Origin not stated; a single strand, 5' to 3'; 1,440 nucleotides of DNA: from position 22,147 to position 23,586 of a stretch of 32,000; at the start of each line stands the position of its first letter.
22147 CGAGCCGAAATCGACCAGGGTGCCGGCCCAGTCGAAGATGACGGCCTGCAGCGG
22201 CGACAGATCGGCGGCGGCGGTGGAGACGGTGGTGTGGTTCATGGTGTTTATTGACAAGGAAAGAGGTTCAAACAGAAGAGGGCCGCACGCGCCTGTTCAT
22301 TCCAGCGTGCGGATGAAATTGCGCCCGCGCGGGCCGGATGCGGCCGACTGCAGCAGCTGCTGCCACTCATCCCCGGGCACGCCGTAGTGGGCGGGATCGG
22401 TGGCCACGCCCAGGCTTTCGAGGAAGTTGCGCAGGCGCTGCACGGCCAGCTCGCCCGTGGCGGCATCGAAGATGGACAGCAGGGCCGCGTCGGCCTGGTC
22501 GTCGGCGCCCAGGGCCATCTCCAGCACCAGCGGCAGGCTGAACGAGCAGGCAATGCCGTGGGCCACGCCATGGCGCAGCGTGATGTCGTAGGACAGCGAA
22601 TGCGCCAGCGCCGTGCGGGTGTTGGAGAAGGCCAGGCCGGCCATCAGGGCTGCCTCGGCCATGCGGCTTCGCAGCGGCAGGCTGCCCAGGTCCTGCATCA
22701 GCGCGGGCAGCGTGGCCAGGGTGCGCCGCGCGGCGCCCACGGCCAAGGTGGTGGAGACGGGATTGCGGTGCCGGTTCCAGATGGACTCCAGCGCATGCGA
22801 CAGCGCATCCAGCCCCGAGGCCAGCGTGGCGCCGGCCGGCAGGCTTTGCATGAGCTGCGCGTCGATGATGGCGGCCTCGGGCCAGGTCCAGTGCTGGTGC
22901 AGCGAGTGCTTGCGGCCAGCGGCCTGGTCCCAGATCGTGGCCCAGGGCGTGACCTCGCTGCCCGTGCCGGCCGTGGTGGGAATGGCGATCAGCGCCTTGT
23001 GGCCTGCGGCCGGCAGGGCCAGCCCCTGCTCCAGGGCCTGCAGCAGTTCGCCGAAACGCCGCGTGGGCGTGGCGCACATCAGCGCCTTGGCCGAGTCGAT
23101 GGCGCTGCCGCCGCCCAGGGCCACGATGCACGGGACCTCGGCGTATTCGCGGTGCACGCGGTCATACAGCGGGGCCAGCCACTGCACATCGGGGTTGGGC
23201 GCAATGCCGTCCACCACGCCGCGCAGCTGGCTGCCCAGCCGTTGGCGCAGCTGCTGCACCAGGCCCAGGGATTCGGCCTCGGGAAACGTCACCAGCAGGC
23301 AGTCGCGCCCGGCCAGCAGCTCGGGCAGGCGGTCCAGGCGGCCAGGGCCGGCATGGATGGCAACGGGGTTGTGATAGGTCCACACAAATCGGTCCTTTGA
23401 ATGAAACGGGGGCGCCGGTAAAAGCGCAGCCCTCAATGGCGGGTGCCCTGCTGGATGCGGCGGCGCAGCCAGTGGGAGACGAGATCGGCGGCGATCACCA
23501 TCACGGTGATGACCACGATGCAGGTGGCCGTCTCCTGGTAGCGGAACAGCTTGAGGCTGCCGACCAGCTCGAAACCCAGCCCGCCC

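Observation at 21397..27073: Phosphonate operon phnDCE-FeADH-phnX without phnW: candidate 2-hydroxyethylphosphonate uptake and oxidation pathway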

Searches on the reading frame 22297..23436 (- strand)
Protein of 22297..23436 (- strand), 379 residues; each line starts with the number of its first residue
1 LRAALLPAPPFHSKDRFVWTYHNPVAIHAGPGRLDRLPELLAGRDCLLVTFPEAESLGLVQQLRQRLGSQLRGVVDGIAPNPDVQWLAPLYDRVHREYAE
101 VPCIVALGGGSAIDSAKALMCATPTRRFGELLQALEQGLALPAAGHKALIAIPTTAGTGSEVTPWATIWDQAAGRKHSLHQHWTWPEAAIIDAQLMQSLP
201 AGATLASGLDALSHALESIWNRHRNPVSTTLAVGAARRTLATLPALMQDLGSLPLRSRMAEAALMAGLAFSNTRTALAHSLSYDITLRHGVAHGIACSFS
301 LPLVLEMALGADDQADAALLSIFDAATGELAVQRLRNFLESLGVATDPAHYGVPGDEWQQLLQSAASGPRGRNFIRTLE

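Call 3: search_protein_families(library=pfam, proteins=[window:22297-23436:-])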
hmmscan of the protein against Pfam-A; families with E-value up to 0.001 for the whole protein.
window:22297-23436:- (379 aa): 3 families
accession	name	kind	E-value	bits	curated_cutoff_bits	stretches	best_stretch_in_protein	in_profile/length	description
PF00465.25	Fe-ADH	-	2e-31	109.3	31.3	1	24-192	1-167/168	Iron-containing alcohol dehydrogenase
PF25137.1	ADH_Fe_C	-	7.3e-24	85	27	1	204-366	1-169/194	Fe-containing alcohol dehydrogenase family, C-terminal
PF13685.12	Fe-ADH_2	-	1.4e-05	25.6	28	0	31-119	4-93/149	Iron-containing alcohol dehydrogenase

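Call 4: search_protein_families(library=ncbifam, proteins=[window:22297-23436:-], max_evalue=0.00001)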
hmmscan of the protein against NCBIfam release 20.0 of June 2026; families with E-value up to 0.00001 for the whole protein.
window:22297-23436:- (379 aa): 14 families
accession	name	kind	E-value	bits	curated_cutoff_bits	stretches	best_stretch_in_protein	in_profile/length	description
TIGR03405.1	Phn_Fe-ADH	equivalog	1e-142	475.1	423.7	1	21-375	1-353/355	iron-containing alcohol dehydrogenase PsrA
NF010378.0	PRK13805.1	equivalog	4.4e-46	157.1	951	1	43-321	482-768/872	bifunctional acetaldehyde-CoA/alcohol dehydrogenase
NF058672.1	4HyButDHCUPNE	equivalog_domain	1.1e-40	140.1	500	1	44-365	30-352/378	4-hydroxybutyrate dehydrogenase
TIGR02638.1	lactal_redase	equivalog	1.5e-37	129.3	523.15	1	74-308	62-292/379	lactaldehyde reductase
NF041833.1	Fe_ADH_ErcA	equivalog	1.9e-37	129.3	550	1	41-365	28-356/382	alcohol dehydrogenase-like regulatory protein ErcA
NF053866.1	CholDhdGbsBBac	equivalog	3.8e-37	127.9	550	1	20-370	11-370/392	choline dehydrogenase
NF007911.0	PRK10624.1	equivalog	2.1e-35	122.4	537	1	46-309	33-292/382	lactaldehyde reductase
NF011998.0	PRK15454.1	equivalog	1.8e-30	105.9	556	1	100-307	106-309/395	ethanolamine utilization ethanol dehydrogenase EutG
NF050025.1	SulfAcetaldRedSarD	equivalog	9e-30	103.8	700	1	41-367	28-360/385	sulfoacetaldehyde reductase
NF007363.0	PRK09860.1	equivalog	2.7e-25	89.3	581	1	46-305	34-289/383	L-threonine dehydrogenase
NF011717.0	PRK15138.1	equivalog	3.4e-16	59.3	645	1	20-363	5-358/387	alcohol dehydrogenase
NF041822.1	daptide_DH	equivalog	5.1e-15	55.2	300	1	80-229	38-185/363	daptide-type RiPP biosynthesis dehydogenase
TIGR04266.1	NDMA_methanol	equivalog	8.2e-13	47.9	625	1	101-327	95-322/420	NDMA-dependent methanol dehydrogenase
NF006941.0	PRK09423.1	subfamily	1.5e-06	27.3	336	0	99-120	83-104/367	glycerol dehydrogenase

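Call 23: find_homologous_proteins(query=window:22297-23385:-, max_evalue=1e-20)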
Query window:22297-23385:- (362 aa): 6413 proteins with E <= 1e-20 among 8000 candidates; the best 120 are listed.
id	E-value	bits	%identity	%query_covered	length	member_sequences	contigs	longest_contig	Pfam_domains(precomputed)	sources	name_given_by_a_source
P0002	1.7e-233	792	99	100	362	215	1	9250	PF13685.13,PF25137.1,PF00465.26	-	-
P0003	1.5e-207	707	89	100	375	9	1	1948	PF25137.1,PF00465.26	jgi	jgi:phosphonate metabolism-associated iron-containing alcohol dehydrogenase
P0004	1.7e-203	694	90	100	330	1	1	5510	PF13685.13,PF25137.1,PF00465.26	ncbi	-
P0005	3.2e-193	660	86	100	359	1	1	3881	PF25137.1,PF00465.26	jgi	jgi:phosphonate metabolism-associated iron-containing alcohol dehydrogenase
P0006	1.4e-191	654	83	100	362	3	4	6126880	PF25137.1,PF00465.26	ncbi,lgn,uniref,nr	ncbi:NAD-dependent methanol dehydrogenase [Delftia tsuruhatensis]|uniref:iron-containing alcohol deh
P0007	1.7e-181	621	78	100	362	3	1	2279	PF13685.13,PF25137.1,PF00465.26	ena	-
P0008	3.1e-181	620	78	100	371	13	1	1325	PF25137.1,PF00465.26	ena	-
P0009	2.6e-180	617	77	100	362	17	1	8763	PF13685.13,PF25137.1,PF00465.26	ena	-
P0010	2.8e-180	617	79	100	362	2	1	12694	PF13685.13,PF25137.1,PF00465.26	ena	-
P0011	1.9e-179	614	76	100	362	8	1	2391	PF13685.13,PF25137.1,PF00465.26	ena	-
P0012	6.9e-179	613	79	100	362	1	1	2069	PF13685.13,PF25137.1,PF00465.26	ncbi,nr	ncbi:MAG: iron-containing alcohol dehydrogenase [Comamonas sp.]|nr:iron-containing alcohol dehydroge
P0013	2.0e-178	611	78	100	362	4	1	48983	PF13685.13,PF25137.1,PF00465.26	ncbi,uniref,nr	ncbi:MAG: iron-containing alcohol dehydrogenase [Comamonas sp.]|uniref:iron-containing alcohol dehyd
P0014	4.6e-178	610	78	100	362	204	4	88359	PF13685.13,PF25137.1,PF00465.26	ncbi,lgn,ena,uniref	ncbi:iron-containing alcohol dehydrogenase PsrA [Comamonas sp. wu1-DMT]|uniref:iron-containing alcoh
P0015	9.9e-178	609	78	100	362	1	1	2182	PF13685.13,PF25137.1,PF00465.26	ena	-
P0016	1.6e-177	608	78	100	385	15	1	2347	PF13685.13,PF25137.1,PF00465.26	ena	-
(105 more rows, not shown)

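Call 26: find_related_loci(query=A1, collection=genome_contigs, flank=9000)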
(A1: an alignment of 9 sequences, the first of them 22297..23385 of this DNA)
Query A1 (362 aa) in genome_contigs; peptide patterns used: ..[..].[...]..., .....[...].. (x = any residue, [..] = any of these).
598 stretches matched a pattern (row limit reached: there are more); 579 encode a relative of the query (tblastn E <= 1e-3); the best 80 are kept; 80 distinct loci.
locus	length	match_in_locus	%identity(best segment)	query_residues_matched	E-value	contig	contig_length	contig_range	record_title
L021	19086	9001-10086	94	1-362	0e+0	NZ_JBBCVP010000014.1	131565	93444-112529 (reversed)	Delftia acidovorans strain MMO-42 contig00014, whole genome shotgun sequence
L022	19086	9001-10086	78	1-362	2e-177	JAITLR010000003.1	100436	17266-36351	MAG: Comamonas sp. isolate Pcu381_bin24 k119_201341, whole genome shotgun sequence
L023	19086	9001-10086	78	1-362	2e-175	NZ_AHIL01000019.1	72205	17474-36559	Comamonas testosteroni ATCC 11996 contig20, whole genome shotgun sequence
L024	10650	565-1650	78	1-361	4e-175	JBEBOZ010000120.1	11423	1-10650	MAG: Comamonas sp. isolate T1.bin.160 NODE_8968_length_11423_cov_13.444933, whole genome shotgun sequence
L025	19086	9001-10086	78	1-362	2e-174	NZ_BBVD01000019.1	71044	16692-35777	Comamonas thiooxydans strain DSM 17888, whole genome shotgun sequence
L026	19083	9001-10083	76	1-361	7e-174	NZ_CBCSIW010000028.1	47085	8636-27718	Comamonas aquatilis strain CIP111491T isolate CIP111491T NODE_0028, whole genome shotgun sequence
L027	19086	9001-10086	78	1-362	2e-171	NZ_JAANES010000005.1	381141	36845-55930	Comamonas brasiliensis strain PE63 DJFAAGMI_5, whole genome shotgun sequence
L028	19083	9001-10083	78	1-361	2e-170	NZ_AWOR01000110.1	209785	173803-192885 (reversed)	Comamonas testosteroni strain JL40 contig8, whole genome shotgun sequence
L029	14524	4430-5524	72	1-361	4e-171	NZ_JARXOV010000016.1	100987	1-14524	Comamonas jiangduensis strain YW1 16, whole genome shotgun sequence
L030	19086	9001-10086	73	1-362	2e-169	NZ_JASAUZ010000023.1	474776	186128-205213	Comamonas halotolerans strain NoAH 3, whole genome shotgun sequence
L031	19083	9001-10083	75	1-361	1e-168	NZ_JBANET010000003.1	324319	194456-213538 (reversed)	Orrella sp. JC864 3, whole genome shotgun sequence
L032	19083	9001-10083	75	1-361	2e-168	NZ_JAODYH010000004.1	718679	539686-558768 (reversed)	Acidovorax bellezanensis strain Be4 Be4-N0239_trimmed_contig_4, whole genome shotgun sequence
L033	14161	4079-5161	76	1-361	1e-167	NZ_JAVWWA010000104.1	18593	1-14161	MAG: Comamonas sp. isolate CGS3Y4-bin58 NODE_2394_length_18593_cov_21.369943, whole genome shotgun sequence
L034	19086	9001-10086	72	1-358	3e-167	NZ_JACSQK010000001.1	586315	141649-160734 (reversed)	Comamonas avium strain Sa2CVA6 NODE_1_length_586315_cov_33.106868, whole genome shotgun sequence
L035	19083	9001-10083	77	1-361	1e-166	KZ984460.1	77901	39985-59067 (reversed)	Comamonas testosteroni strain SWCO2 genomic scaffold Scaffold22, whole genome shotgun sequence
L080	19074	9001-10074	62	1-358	3e-134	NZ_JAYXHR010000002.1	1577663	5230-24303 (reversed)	Uliginosibacterium sp. H1 H1_scaffold2, whole genome shotgun sequence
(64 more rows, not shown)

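Call 39: search_dna_similar(query=window:22297-23385:-, collection=plasmids, mode=protein, max_evalue=1e-40, max_rows=30)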
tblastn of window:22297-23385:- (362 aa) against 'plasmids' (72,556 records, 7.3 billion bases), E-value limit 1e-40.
Records with a match: 9; places in all: 10; records where one place covers at least 80% of the query: 9.
Best place of each record, by identity: 60-80% 2; <60% 7.
By first word of the organism name: Variovorax 2; Vibrio 2; Comamonas 1; Leisingera 1; Burkholderia 1; Agrobacterium 1; Ensifer 1.
By predicted mobility (MOB-suite, as given by PLSDB): non-mobilizable 8; conjugative 1.
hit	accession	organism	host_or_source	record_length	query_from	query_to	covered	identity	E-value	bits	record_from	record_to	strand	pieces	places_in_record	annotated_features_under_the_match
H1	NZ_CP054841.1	Comamonas antarctica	whole organism,R2A medium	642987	1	361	100%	76.2%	2e-133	427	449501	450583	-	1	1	psrA: iron-containing alcohol dehydrogenase PsrA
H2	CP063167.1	Variovorax paradoxus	-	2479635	1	358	99%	62.5%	3e-111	363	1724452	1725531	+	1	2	iron-containing alcohol dehydrogenase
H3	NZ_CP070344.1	Variovorax sp. PDNC026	cell culture,Plastic debris in ...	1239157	4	358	98%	56.3%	1e-93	313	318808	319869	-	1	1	none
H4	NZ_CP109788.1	Leisingera thetidis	-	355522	1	360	99%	49.7%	7e-77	264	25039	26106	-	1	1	psrA: iron-containing alcohol dehydrogenase PsrA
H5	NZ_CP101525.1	Burkholderia arboris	mixed culture,soil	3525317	2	360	99%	48.9%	1e-68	241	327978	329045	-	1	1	none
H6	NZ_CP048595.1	Agrobacterium tumefaciens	walnut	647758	1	358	99%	48.0%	6e-78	267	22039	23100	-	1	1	psrA: iron-containing alcohol dehydrogenase PsrA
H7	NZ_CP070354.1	Ensifer sp. PDNC004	cell culture,Plastic debris in ...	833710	2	362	100%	44.9%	1e-71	249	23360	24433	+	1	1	psrA: iron-containing alcohol dehydrogenase PsrA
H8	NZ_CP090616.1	Vibrio pelagius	single cell,surface seawater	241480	1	357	99%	40.1%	4e-63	225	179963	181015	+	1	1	phosphonoacetaldehyde reductase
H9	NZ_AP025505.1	Vibrio pelagius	-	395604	1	357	99%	39.5%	5e-63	224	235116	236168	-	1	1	phosphonoacetaldehyde reductase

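Call 40: get_annotated_region(hit=H5, flank=6000)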
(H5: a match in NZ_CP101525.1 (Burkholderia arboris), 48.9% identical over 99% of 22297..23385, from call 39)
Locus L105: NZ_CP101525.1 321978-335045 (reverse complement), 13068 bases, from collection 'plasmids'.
description: Burkholderia arboris strain MEC_B345 plasmid pla_1, complete sequence
organism: Burkholderia arboris (NCBI taxid 488730)
taxonomy: Bacteria; Pseudomonadota; Betaproteobacteria; Burkholderiales; Burkholderiaceae; Burkholderia; Burkholderia arboris
host: -; source: mixed culture,soil; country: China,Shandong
typing (MOB-suite, as given by PLSDB): non-mobilizable
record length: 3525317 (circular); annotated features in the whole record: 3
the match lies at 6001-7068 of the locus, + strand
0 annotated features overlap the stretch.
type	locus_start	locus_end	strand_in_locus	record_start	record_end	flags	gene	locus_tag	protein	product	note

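Call 41: get_annotated_region(hit=H1, flank=6000)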
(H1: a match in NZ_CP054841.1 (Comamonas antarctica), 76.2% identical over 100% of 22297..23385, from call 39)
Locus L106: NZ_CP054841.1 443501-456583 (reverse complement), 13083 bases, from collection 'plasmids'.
description: Comamonas antarctica strain 16-35-5 plasmid unnamed1, complete sequence
organism: Comamonas antarctica (NCBI taxid 2743470)
taxonomy: Bacteria; Pseudomonadota; Betaproteobacteria; Burkholderiales; Comamonadaceae; Comamonas; Comamonas antarctica
host: -; source: whole organism,R2A medium; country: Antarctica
typing (MOB-suite, as given by PLSDB): non-mobilizable; mating-pair formation MPF_T
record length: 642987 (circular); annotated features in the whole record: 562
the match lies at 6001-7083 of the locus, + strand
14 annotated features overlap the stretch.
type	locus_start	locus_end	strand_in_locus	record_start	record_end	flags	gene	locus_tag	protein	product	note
CDS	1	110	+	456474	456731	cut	-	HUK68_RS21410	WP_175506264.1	hypothetical protein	-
CDS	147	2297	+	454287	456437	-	-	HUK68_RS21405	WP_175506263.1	phospholipase C, phosphocholine-specific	-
CDS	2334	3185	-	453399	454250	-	-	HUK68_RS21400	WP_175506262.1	LysR substrate-binding domain-containing protein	-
CDS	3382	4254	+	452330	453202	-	phnD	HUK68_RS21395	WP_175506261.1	phosphonate ABC transporter substrate-binding protein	GO:0015716 - organic phosphonate transport [Evidence IEA]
CDS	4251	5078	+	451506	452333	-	phnC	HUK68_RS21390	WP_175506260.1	phosphonate ABC transporter ATP-binding protein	GO:0015716 - organic phosphonate transport [Evidence IEA]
CDS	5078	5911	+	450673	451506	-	phnE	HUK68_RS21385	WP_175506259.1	phosphonate ABC transporter, permease protein PhnE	GO:0015716 - organic phosphonate transport [Evidence IEA]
CDS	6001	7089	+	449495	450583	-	psrA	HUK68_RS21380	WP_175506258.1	iron-containing alcohol dehydrogenase PsrA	-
CDS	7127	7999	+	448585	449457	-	phnX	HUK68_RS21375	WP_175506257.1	phosphonoacetaldehyde hydrolase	GO:0019635 - 2-aminoethylphosphonate catabolic process [Evidence IEA]; GO:0019700 - organic phosphonate catabolic ...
CDS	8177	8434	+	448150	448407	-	-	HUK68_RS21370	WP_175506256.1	hypothetical protein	-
CDS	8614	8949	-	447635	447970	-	-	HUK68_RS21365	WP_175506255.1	hypothetical protein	-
CDS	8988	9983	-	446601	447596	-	-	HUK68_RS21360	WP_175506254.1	2-hydroxyacid dehydrogenase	-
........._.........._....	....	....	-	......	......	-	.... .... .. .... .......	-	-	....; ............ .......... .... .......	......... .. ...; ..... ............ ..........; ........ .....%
CDS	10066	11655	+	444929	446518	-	-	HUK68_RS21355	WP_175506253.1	TrkA C-terminal domain-containing protein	GO:0006813 - potassium ion transport [Evidence IEA]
CDS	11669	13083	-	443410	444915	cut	-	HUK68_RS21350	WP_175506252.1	DASS family sodium-coupled anion symporter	GO:0006820 - monoatomic anion transport [Evidence IEA]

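Call 47: get_annotated_region(hit=H8, flank=7000)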
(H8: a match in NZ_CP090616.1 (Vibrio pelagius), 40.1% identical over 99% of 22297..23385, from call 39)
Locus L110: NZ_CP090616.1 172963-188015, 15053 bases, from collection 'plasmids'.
description: Vibrio pelagius strain WXL662 plasmid p_1, complete sequence
organism: Vibrio pelagius (NCBI taxid 28169)
taxonomy: Bacteria; Pseudomonadota; Gammaproteobacteria; Vibrionales; Vibrionaceae; Vibrio; Vibrio pelagius
host: -; source: single cell,surface seawater; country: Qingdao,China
typing (MOB-suite, as given by PLSDB): non-mobilizable
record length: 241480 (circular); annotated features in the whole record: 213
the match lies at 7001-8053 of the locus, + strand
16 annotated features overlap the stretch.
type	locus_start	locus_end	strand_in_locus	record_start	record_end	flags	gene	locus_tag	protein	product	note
CDS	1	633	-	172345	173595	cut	otnK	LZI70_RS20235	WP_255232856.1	3-oxo-tetronate kinase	GO:0005975 - carbohydrate metabolic process [Evidence IEA]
CDS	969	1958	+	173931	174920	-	-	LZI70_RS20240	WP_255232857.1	TRAP transporter substrate-binding protein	-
CDS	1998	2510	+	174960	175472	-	-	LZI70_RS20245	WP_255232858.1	TRAP transporter small permease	-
CDS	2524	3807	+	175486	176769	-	-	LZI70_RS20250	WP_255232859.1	TRAP transporter large permease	GO:0008643 - carbohydrate transport [Evidence IEA]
CDS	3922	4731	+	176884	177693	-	-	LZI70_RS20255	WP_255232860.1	DeoR/GlpR family DNA-binding transcription regulator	-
CDS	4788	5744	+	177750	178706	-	-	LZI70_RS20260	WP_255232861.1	AEC family transporter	GO:0055085 - transmembrane transport [Evidence IEA]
CDS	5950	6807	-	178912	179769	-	-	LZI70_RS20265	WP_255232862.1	LysR substrate-binding domain-containing protein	-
CDS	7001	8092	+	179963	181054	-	-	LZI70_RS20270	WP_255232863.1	phosphonoacetaldehyde reductase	-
CDS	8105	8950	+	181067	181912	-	-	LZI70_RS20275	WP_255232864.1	phosphate/phosphite/phosphonate ABC transporter substrate-binding protein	-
CDS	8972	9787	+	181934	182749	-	phnC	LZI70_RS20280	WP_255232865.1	phosphonate ABC transporter ATP-binding protein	GO:0015716 - organic phosphonate transport [Evidence IEA]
CDS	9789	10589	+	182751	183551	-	phnE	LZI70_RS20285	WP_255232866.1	phosphonate ABC transporter, permease protein PhnE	GO:0015716 - organic phosphonate transport [Evidence IEA]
CDS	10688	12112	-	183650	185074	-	-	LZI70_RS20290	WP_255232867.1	aspartate kinase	-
CDS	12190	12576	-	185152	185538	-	-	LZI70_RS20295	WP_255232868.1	ectoine synthase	-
CDS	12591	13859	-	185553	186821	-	ectB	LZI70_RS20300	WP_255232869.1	diaminobutyrate--2-oxoglutarate transaminase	-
CDS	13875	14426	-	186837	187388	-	ectA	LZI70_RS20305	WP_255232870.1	diaminobutyrate acetyltransferase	GO:0019491 - ectoine biosynthetic process [Evidence IEA]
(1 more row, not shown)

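Call 48: get_annotated_region(hit=H6, flank=7000)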
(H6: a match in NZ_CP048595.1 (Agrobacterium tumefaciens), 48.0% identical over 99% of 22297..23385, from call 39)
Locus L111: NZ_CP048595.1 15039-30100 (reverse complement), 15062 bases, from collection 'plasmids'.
description: Agrobacterium tumefaciens strain But001 plasmid pAt1, complete sequence
organism: Agrobacterium tumefaciens (NCBI taxid 358)
taxonomy: Bacteria; Pseudomonadota; Alphaproteobacteria; Hyphomicrobiales; Rhizobiaceae; Agrobacterium; Agrobacterium tumefaciens
host: -; source: walnut; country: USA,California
typing (MOB-suite, as given by PLSDB): conjugative; relaxase MOBQ; mating-pair formation MPF_T
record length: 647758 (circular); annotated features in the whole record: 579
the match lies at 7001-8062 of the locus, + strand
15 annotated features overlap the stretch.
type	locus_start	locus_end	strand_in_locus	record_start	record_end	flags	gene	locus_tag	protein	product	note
CDS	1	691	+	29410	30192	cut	hpaH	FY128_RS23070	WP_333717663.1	2-oxo-hept-4-ene-1,7-dioate hydratase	-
CDS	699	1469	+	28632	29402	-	hpaI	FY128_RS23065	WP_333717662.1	4-hydroxy-2-oxoheptanedioate aldolase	-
CDS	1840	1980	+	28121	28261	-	-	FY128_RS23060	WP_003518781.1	hypothetical protein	-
CDS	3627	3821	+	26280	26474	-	-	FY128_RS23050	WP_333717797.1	hypothetical protein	-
CDS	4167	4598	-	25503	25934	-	-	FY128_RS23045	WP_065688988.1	type II toxin-antitoxin system VapC family toxin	-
CDS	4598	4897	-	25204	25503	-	-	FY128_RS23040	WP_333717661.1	hypothetical protein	-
CDS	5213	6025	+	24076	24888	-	phnX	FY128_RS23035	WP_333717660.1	phosphonoacetaldehyde hydrolase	GO:0019635 - 2-aminoethylphosphonate catabolic process [Evidence IEA]; GO:0019700 - organic phosphonate catabolic ...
CDS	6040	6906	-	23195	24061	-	-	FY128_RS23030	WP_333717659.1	LysR substrate-binding domain-containing protein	-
CDS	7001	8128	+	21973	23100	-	psrA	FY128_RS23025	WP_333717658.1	iron-containing alcohol dehydrogenase PsrA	-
CDS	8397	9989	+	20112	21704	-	-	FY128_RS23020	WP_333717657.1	ABC transporter substrate-binding protein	-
CDS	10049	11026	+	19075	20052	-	-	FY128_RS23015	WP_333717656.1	ABC transporter permease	GO:0055085 - transmembrane transport [Evidence IEA]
CDS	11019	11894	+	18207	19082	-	-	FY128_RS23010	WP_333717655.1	ABC transporter permease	-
CDS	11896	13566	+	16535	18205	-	-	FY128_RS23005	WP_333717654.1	ABC transporter ATP-binding protein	-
CDS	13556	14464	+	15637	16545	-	-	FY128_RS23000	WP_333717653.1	phosphotransferase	-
CDS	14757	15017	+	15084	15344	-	-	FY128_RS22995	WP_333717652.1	DUF309 domain-containing protein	-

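Call 49: get_annotated_region(hit=H4, flank=7000)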
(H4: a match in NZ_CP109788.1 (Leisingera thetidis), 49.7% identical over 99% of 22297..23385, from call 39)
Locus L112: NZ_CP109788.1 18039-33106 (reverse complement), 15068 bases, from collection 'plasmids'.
description: Leisingera thetidis strain BMJM1 plasmid pBMJM1_1, complete sequence
organism: Leisingera thetidis (NCBI taxid 2930199)
taxonomy: Bacteria; Pseudomonadota; Alphaproteobacteria; Rhodobacterales; Roseobacteraceae; Leisingera; Leisingera thetidis
host: -; source: -; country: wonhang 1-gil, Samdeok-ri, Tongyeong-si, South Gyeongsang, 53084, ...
typing (MOB-suite, as given by PLSDB): non-mobilizable; replicon rep_cluster_508
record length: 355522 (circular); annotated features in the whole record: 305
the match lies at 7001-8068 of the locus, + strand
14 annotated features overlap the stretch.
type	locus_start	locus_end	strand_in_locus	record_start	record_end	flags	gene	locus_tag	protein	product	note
CDS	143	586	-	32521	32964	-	-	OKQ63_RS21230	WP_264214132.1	hypothetical protein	-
CDS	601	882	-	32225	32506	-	-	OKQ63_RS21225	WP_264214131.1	hypothetical protein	-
CDS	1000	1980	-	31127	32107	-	-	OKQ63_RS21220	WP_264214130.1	SH3 domain-containing protein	-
CDS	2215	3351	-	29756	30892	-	-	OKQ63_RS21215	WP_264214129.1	AraC family transcriptional regulator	-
CDS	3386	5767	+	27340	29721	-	-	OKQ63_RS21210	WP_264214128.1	mechanosensitive ion channel domain-containing protein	GO:0055085 - transmembrane transport [Evidence IEA]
CDS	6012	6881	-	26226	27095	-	-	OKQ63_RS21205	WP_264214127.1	LysR substrate-binding domain-containing protein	-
CDS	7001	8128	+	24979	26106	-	psrA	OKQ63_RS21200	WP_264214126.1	iron-containing alcohol dehydrogenase PsrA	-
CDS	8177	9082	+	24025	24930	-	-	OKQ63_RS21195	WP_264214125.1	phosphate/phosphite/phosphonate ABC transporter substrate-binding protein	-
CDS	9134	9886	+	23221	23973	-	phnC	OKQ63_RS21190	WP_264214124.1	phosphonate ABC transporter ATP-binding protein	GO:0015716 - organic phosphonate transport [Evidence IEA]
CDS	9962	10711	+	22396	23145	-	phnE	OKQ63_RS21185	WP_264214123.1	phosphonate ABC transporter, permease protein PhnE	GO:0015716 - organic phosphonate transport [Evidence IEA]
CDS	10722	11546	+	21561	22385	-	-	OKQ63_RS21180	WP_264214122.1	ABC transporter permease subunit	GO:0055085 - transmembrane transport [Evidence IEA]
CDS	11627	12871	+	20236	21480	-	phnA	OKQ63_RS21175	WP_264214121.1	phosphonoacetate hydrolase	GO:0019636 - phosphonoacetate metabolic process [Evidence IEA]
CDS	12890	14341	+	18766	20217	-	phnY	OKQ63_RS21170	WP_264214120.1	phosphonoacetaldehyde dehydrogenase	-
CDS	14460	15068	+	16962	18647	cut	-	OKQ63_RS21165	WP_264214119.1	Na/Pi cotransporter family protein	GO:0044341 - sodium-dependent phosphate transport [Evidence IEA]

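Call 52: search_solved_structures(query=window:22297-23385:-, max_evalue=1e-20)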
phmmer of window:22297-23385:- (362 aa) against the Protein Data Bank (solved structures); distinct sequences matched with E-value up to 1e-20: 26.
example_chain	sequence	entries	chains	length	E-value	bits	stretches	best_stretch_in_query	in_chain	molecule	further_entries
6jko_A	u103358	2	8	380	1.2e-40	143.1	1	1-286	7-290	Methanol dehydrogenase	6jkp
13he_A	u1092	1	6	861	1.4e-33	119.8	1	83-285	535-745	Aldehyde-alcohol dehydrogenase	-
8uhw_A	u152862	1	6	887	1.5e-33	119.7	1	83-285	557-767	Aldehyde-alcohol dehydrogenase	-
8zwd_B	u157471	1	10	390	9.8e-32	113.8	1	25-347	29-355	NAD(P)-dependent methanol dehydrogenase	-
3zdr_A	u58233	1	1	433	1.4e-31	113.3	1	29-289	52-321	ALCOHOL DEHYDROGENASE DOMAIN OF THE BIFUNCTIONAL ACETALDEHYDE DEHYDROGENASE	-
1vhd_A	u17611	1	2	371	1.5e-29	106.6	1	1-291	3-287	alcohol dehydrogenase, iron-containing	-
1o2d_A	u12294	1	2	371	1.8e-29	106.3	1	2-291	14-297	Alcohol dehydrogenase, iron-containing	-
3owo_A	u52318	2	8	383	6.1e-29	104.6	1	3-338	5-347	Alcohol dehydrogenase 2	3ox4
4fr2_A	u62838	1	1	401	1.3e-28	103.5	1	13-314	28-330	1,3-propanediol dehydrogenase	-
6scg_A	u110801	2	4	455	1.7e-28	103.1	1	86-289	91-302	Aldehyde-alcohol dehydrogenase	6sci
9ldl_C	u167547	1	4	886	2.5e-28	102.6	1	4-292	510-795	Aldehyde dehydrogenase family protein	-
6tqh_A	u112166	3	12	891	6.7e-28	101.2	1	86-288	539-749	Aldehyde-alcohol dehydrogenase | Bifunctional aldehyde-alcohol dehydrogenase AdhE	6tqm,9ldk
6ahc_A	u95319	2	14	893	6.7e-28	101.2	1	86-288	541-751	Aldehyde-alcohol dehydrogenase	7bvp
7dag_A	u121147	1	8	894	4.9e-27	98.3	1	85-288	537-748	Aldehyde-alcohol dehydrogenase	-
6c75_A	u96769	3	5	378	5.4e-27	98.2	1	11-303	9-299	Alcohol dehydrogenase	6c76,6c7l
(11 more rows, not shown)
